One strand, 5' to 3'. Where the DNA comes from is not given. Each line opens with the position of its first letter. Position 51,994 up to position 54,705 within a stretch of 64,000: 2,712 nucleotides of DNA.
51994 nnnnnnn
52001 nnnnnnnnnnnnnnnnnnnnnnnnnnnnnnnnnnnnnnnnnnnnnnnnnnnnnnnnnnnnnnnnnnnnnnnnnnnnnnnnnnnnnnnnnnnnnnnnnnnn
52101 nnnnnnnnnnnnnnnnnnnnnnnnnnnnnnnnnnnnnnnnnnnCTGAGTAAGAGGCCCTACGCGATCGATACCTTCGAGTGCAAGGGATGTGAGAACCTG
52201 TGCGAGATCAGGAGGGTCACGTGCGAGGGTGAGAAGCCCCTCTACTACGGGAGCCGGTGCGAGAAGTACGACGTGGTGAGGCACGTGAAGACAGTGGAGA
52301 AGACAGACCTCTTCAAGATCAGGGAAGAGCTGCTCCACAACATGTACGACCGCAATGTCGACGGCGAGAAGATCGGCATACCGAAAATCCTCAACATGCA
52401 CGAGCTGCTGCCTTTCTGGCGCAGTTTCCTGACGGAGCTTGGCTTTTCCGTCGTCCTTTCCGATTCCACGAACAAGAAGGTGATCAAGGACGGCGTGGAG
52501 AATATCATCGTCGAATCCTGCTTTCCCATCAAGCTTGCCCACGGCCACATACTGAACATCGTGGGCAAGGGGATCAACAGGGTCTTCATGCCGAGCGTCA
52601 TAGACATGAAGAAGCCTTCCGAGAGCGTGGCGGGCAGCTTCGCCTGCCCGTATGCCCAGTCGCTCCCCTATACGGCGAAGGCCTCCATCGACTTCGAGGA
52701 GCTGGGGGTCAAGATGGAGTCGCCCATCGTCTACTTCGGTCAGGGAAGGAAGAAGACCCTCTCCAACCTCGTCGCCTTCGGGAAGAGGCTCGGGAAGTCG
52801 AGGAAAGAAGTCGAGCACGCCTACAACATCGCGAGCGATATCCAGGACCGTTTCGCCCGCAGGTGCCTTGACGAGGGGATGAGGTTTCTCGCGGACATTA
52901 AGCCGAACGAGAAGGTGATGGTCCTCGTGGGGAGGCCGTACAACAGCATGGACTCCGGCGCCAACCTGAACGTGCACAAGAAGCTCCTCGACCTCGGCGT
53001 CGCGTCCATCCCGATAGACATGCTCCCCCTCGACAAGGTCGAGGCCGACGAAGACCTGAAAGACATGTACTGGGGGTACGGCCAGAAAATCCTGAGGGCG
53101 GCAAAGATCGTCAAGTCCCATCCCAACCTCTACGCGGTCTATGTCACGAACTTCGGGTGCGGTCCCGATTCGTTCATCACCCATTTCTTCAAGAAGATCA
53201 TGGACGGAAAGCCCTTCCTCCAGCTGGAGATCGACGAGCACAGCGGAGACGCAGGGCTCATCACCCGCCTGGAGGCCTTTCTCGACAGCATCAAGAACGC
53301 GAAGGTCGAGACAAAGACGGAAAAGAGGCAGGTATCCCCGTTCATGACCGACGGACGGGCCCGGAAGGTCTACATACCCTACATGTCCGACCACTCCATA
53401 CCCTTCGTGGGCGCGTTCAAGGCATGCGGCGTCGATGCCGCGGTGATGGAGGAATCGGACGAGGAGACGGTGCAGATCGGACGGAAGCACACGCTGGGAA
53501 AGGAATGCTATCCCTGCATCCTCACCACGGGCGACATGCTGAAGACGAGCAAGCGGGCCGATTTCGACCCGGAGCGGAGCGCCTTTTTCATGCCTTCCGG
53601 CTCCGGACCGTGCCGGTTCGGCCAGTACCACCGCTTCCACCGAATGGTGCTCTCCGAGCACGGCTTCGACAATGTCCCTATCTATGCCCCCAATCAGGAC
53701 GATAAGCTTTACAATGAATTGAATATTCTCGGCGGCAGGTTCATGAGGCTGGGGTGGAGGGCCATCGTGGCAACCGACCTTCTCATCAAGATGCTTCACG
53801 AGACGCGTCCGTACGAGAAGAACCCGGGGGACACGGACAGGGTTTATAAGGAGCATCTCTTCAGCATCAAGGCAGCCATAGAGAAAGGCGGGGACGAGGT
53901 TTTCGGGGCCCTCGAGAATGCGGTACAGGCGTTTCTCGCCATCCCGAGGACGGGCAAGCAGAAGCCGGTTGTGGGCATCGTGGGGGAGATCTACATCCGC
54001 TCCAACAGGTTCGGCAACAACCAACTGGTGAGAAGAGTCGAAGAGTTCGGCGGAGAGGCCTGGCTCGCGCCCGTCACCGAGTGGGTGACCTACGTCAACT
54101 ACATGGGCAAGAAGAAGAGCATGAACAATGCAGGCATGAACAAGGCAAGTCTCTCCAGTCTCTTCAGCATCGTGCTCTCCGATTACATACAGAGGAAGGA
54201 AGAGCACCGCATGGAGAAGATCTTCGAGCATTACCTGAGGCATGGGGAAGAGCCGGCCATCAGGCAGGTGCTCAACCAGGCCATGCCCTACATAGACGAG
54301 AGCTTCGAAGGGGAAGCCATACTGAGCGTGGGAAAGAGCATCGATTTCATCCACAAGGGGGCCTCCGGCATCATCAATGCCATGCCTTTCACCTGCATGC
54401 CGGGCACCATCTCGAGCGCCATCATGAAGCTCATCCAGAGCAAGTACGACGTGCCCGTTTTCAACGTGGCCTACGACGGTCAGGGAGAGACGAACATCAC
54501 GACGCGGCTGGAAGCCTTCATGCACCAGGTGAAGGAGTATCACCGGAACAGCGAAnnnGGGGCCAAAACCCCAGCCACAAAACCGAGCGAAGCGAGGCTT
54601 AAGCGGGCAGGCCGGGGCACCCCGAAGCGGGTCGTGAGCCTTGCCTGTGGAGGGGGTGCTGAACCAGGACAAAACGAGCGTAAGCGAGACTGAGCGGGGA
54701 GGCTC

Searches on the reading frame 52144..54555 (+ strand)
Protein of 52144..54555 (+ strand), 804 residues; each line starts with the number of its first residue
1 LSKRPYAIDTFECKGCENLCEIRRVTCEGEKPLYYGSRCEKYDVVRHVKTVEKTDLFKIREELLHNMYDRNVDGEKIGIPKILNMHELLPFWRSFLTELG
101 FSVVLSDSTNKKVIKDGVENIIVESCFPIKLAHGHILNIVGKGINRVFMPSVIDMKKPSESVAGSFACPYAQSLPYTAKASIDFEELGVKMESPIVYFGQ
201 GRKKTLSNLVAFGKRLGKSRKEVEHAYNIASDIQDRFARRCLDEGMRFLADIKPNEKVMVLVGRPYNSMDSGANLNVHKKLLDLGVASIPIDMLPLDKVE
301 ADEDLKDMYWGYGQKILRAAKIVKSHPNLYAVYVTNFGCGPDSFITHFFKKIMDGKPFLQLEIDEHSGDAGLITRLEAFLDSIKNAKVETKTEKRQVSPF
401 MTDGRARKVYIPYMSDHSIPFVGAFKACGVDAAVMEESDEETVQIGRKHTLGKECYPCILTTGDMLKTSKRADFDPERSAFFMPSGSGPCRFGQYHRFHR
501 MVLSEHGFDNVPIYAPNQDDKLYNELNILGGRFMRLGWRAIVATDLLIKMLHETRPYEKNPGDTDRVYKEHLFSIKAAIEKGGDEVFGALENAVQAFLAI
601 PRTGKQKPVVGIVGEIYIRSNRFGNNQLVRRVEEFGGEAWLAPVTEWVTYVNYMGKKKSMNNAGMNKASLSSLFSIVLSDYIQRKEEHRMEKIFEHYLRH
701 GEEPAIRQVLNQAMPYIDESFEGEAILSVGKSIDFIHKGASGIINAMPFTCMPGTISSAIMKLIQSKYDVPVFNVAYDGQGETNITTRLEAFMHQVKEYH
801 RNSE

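Call 47: predict_structure(alignment_id=A1)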
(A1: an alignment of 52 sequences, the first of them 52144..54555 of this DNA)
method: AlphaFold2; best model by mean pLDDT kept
length: 804 residues; sequences in the alignment: 52
mean_pLDDT: 85.9   pTM: 0.85
mean pLDDT of the five models: 85.9, 84.7, 83.8, 83.1, 82.1
residues with pLDDT >= 90: 430; 70-90: 264; 50-70: 97; < 50: 13
segments of 3 or more residues with pLDDT < 50: 42-47, 665-667
pLDDT, mean of each block of 10 residues (from residue 1): 62 58 69 57 47 86 91 94 90 97 94 90 83 95 96 85 80 88 93 93 95 96 98 96 96 91 91 90 92 91 77 92 93 85 87 90 69 83 73 55 74 93 92 93 91 85 94 92 71 78 89 71 59 88 95 95 97 97 95 97 94 91 91 96 89 81 56 74 87 85 86 90 86 95 90 86 94 88 80 96 83
secondary structure, 60 per line:
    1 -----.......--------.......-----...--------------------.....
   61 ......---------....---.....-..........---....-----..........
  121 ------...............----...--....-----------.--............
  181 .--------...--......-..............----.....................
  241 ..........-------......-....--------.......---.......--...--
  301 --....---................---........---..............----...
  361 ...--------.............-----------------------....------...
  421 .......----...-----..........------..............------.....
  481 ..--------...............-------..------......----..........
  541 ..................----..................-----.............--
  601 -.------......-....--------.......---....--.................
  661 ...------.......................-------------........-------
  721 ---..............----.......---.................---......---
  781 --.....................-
elements in order (helices of 4 or more, strands of 3 or more residues): E6-12 E21-27 E33-35 H56-66 E76-79 H83-87 H89-98 E102-105 H111-120 H127-141 E146-148 E151-154 H169-181 E190-192 E195-197 H202-215 H220-250 E258-263 H265-268 H277-283 E287-290 H303-306 H311-325 E329-336 H340-353 E358-363 H372-384 E408-411 H418-427 E432-434 H440-449 H456-469 E479-482 H491-505 H521-526 H531-557 H563-580 H586-598 E609-614 H616-619 H628-634 E638-641 H644-663 H670-692 H706-713 H724-737 E742-748 H752-768 E772-777 H783-803

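Call 53: fold_search(model_id=the predicted structure, library=pdb)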
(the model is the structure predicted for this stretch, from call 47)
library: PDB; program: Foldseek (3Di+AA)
matches with E <= 10: 818; with E <= 0.001: 14
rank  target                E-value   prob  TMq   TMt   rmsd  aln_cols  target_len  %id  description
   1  8s2r_C                4.9e-06  1.00  0.27  0.44   9.4       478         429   11  BzdNO in partially coenzyme A - free state (released 2025-03-05)
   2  8s02_B                5.9e-06  1.00  0.26  0.48   9.1       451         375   12  BzdNO-benzoyl-CoA complex (released 2025-03-05)
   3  8s02_A                5.9e-06  1.00  0.27  0.43   9.6       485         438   11  BzdNO-benzoyl-CoA complex (released 2025-03-05)
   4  7yyl_B                1.4e-05  1.00  0.28  0.47   7.9       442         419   14  nucleotide-free DCCP:DCCP-R complex (released 2022-12-28)
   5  8s02_C                2.0e-05  1.00  0.25  0.41  10.1       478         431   11  BzdNO-benzoyl-CoA complex (released 2025-03-05)
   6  7yyl_D                2.2e-05  1.00  0.28  0.49   7.8       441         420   13  nucleotide-free DCCP:DCCP-R complex (released 2022-12-28)
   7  7yyl_A                2.2e-05  1.00  0.28  0.48   8.9       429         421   14  nucleotide-free DCCP:DCCP-R complex (released 2022-12-28)
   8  6eno                  7.3e-05  1.00  0.28  0.48   8.3       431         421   13  Double cubane cluster oxidoreductase (released 2018-03-14)
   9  7yzm_A                8.0e-05  1.00  0.27  0.47   9.0       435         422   13  MgADPNP-bound DCCP:DCCP-R complex (released 2022-12-28)
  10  3o3m_B                1.2e-04  1.00  0.27  0.51   7.3       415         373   12  (R)-2-Hydroxyisocaproyl-CoA Dehydratase (released 2011-03-16)
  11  3o3n_B                1.5e-04  1.00  0.25  0.47   9.0       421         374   10  (R)-2-hydroxyisocaproyl-CoA dehydratase in complex with its substrate (R)-2-hydroxyisocaproyl-CoA (released 2011-03-16)
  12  9gai_B                2.1e-04  1.00  0.29  0.53   8.0       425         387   10  3-methylbenzoyl-CoA reductase from Thauera chlorobenzoica (MbdONPQ) (released 2026-02-18)
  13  3o3m_D                6.4e-04  1.00  0.26  0.48   7.8       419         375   11  (R)-2-Hydroxyisocaproyl-CoA Dehydratase (released 2011-03-16)
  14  9g87_B                6.7e-04  1.00  0.29  0.53   8.1       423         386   10  3-methylbenzoyl-CoA reductase from Thauera chlorobenzoica (subunits MbdON ) (released 2026-02-04)
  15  3ooj_A                1.3e-03  0.75  0.12  0.14  20.5       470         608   11  C1A mutant of E. coli GlmS in complex with glucose-6P and glutamate (released 2011-10-19)
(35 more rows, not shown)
